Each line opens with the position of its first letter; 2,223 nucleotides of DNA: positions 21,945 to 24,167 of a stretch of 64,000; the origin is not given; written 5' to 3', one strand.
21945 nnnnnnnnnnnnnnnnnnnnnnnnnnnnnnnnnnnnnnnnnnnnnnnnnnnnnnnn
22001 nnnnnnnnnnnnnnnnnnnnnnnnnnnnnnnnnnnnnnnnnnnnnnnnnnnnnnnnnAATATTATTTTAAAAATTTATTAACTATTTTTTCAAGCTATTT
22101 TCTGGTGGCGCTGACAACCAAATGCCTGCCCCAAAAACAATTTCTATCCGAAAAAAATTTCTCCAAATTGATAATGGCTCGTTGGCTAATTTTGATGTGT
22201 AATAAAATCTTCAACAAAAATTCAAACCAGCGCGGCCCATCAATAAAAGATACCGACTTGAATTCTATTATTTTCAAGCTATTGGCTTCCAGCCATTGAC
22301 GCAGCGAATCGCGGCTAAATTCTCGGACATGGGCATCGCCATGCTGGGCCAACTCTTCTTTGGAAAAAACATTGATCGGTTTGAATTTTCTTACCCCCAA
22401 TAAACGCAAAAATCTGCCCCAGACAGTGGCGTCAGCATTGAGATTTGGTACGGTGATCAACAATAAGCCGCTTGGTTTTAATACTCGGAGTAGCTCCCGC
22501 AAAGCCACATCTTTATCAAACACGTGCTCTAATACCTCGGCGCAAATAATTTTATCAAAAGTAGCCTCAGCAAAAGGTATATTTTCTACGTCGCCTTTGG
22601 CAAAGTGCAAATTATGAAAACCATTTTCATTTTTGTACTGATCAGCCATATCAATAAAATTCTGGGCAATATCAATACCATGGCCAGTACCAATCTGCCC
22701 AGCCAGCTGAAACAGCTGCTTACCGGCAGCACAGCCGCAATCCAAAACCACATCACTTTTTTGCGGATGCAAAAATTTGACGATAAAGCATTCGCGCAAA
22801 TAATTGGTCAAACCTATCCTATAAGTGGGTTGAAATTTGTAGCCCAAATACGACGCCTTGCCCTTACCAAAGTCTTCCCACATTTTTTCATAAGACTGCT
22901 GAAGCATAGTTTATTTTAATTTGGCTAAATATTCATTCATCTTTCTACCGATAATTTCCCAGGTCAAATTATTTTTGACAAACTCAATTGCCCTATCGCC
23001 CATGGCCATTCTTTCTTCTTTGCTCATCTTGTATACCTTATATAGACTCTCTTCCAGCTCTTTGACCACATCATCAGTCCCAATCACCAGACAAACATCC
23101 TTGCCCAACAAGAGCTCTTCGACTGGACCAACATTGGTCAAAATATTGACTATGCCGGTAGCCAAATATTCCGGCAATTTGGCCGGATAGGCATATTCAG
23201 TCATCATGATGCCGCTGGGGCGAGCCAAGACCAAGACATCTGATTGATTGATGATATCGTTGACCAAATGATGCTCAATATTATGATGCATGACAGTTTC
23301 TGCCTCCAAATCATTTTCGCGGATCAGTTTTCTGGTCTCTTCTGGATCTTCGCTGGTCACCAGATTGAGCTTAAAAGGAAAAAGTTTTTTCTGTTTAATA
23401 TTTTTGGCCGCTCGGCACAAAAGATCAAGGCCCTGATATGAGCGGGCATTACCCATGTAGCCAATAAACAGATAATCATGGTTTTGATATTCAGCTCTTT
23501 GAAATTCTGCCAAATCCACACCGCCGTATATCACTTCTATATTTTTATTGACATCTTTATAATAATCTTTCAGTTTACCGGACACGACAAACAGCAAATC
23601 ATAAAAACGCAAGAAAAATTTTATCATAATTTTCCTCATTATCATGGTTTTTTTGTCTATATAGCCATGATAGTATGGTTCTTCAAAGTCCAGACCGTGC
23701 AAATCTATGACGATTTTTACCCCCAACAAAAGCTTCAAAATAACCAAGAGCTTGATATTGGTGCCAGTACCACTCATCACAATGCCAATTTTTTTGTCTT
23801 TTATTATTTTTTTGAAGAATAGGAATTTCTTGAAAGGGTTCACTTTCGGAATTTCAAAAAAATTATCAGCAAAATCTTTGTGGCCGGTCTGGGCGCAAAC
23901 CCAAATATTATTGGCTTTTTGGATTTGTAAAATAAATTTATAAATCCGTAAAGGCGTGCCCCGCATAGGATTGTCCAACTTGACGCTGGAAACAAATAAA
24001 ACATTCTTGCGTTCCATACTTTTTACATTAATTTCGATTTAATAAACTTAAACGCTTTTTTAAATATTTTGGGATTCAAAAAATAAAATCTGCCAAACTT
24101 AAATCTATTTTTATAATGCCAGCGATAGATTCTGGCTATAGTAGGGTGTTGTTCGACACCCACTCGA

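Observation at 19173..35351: Sixteen-gene glycan operon interleaving three B12-binding radical SAM enzymes, three SAM methyltransferases and seven GT4 transferases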

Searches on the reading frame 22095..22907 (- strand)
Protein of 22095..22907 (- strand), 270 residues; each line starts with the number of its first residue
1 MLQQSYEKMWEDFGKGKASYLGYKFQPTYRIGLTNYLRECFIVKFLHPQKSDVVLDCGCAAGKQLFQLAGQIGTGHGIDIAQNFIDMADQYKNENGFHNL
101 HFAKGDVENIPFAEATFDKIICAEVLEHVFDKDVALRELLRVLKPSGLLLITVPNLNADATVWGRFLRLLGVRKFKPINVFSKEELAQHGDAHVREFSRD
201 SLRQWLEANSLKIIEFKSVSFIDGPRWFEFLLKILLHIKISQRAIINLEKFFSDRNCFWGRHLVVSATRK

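Call 4: search_protein_families(library=pfam, proteins=[window:22095-22907:-], max_evalue=0.001)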
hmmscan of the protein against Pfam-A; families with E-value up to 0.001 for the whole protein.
window:22095-22907:- (270 aa): 9 families
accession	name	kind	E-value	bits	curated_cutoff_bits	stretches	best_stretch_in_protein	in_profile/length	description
PF13847.12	Methyltransf_31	-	1.9e-26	93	27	1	50-156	3-114/145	Methyltransferase domain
PF08241.18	Methyltransf_11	-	7.4e-22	78.2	21.2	1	55-151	1-95/95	Methyltransferase domain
PF13649.12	Methyltransf_25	-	8.2e-20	71.7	27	1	54-147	1-97/97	Methyltransferase domain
PF13489.12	Methyltransf_23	-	8.5e-18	65.1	27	1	48-214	20-162/164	Methyltransferase domain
PF08242.18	Methyltransf_12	-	6.6e-14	52.9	30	1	55-149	1-98/98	Methyltransferase domain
PF01209.24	Ubie_methyltran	-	1.1e-13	51.5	20.1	1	38-151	36-151/233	ubiE/COQ5 methyltransferase family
PF05401.17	NodS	-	3.6e-06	27.4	24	1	52-164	45-156/201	Nodulation protein S (NodS)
PF08003.17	Methyltransf_9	-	0.00074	19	23.8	0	43-152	108-218/315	Protein of unknown function (DUF1698)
PF07021.18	MetW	-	0.00077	19.6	21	0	52-156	15-112/193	Methionine biosynthesis protein MetW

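Call 5: search_protein_families(library=ncbifam, proteins=[window:22095-22907:-], max_evalue=0.001)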
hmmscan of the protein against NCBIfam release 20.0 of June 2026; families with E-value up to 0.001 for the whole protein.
window:22095-22907:- (270 aa): 39 families (the best 25 are shown)
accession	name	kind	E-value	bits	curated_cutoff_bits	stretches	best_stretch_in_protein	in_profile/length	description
NF008823.0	PRK11873.1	subfamily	1.1e-19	71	263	1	49-151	76-181/272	arsenite methyltransferase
NF047649.1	MTase_UXPK_star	exception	4.4e-18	65.3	460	1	51-152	78-182/283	methyltransferase/UXPK-star double selenoprotein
NF041536.1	ArsM_DUF2284_UU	exception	6.4e-18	64.3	575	1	50-152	76-181/459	arsenite methyltransferase/DUF2284 domain selenoprotein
TIGR01983.1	UbiG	equivalog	2.1e-17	63.2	102.95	1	51-160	50-160/228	bifunctional 2-polyprenyl-6-hydroxyphenol methylase/3-demethylubiquinol 3-O-methyltransferase UbiG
NF041537.1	ArsM_AhpD_UU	exception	1.9e-15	56.5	510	1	50-152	76-181/345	arsenite methyltransferase/AhpD domain selenoprotein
NF045667.1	MTase_DVU1556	equivalog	8e-15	54.9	155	1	43-214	15-163/213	DVU_1556 family methyltransferase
TIGR01934.1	MenG_MenH_UbiE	subfamily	2.2e-14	53.3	158.35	1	35-152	25-142/223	ubiquinone/menaquinone biosynthesis methyltransferase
NF001244.0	PRK00216.1-5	equivalog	1.3e-13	50.8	216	1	42-151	40-153/236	bifunctional demethylmenaquinone methyltransferase/2-methoxy-6-polyprenyl-1,4-benzoquinol methylase UbiE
NF001240.0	PRK00216.1-1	equivalog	1.4e-13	50.5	378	1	41-151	54-168/251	bifunctional demethylmenaquinone methyltransferase/2-methoxy-6-polyprenyl-1,4-benzoquinol methylase UbiE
TIGR04345.1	ovoA_Cterm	equivalog_domain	6.7e-13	48.7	170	2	33-95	22-86/242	putative 4-mercaptohistidine N1-methyltransferase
NF001243.0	PRK00216.1-4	equivalog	7.5e-13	48.4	235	1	43-150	40-150/237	demethylmenaquinone methyltransferase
TIGR02752.1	MenG_heptapren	equivalog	4.6e-12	46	419.85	1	43-150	38-148/231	demethylmenaquinone methyltransferase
TIGR02072.1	BioC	equivalog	1.6e-11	44.5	184.95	1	48-153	32-134/244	malonyl-ACP O-methyltransferase BioC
NF001242.0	PRK00216.1-3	equivalog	1e-10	41.4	351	1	37-151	56-175/258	bifunctional demethylmenaquinone methyltransferase/2-methoxy-6-polyprenyl-1,4-benzoquinol methylase UbiE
NF040539.1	AST_met_ArsM_2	exception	1.9e-10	41.1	240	1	44-152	50-164/262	putative arsinothricin biosynthesis methyltransferase ArsM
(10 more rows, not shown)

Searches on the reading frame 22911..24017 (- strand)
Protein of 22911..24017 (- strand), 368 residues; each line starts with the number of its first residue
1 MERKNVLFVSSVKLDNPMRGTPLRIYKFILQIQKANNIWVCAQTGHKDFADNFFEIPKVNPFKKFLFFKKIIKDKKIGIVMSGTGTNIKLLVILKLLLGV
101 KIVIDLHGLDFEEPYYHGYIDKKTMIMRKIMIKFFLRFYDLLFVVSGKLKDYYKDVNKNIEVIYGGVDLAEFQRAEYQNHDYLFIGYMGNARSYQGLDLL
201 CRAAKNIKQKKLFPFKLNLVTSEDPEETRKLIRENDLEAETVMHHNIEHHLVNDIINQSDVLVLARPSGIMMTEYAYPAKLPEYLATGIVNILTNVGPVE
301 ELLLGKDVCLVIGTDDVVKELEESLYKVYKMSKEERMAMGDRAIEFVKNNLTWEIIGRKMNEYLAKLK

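Call 4: search_protein_families(library=pfam, proteins=[window:22911-24017:-], max_evalue=0.001)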
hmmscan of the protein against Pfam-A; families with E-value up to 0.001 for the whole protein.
window:22911-24017:- (368 aa): 4 families
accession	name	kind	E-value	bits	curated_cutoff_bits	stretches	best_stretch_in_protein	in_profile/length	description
PF00534.26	Glycos_transf_1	-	9.7e-12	45.2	26.4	1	176-344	8-170/172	Glycosyl transferases group 1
PF13692.12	Glyco_trans_1_4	-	5.9e-11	43.2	27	1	185-328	4-139/142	Glycosyl transferases group 1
PF13439.12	Glyco_transf_4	-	3.7e-10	40.5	28.5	1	64-170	60-169/170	Glycosyltransferase Family 4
PF13524.12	Glyco_trans_1_2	-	0.00066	20.1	25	0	244-354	32-136/144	Glycosyl transferase-like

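Call 62: search_protein_families(library=ncbifam, proteins=[window:22911-24017:-], max_evalue=1e-15)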
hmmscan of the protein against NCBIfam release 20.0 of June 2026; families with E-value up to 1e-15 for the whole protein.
window:22911-24017:- (368 aa): 0 families
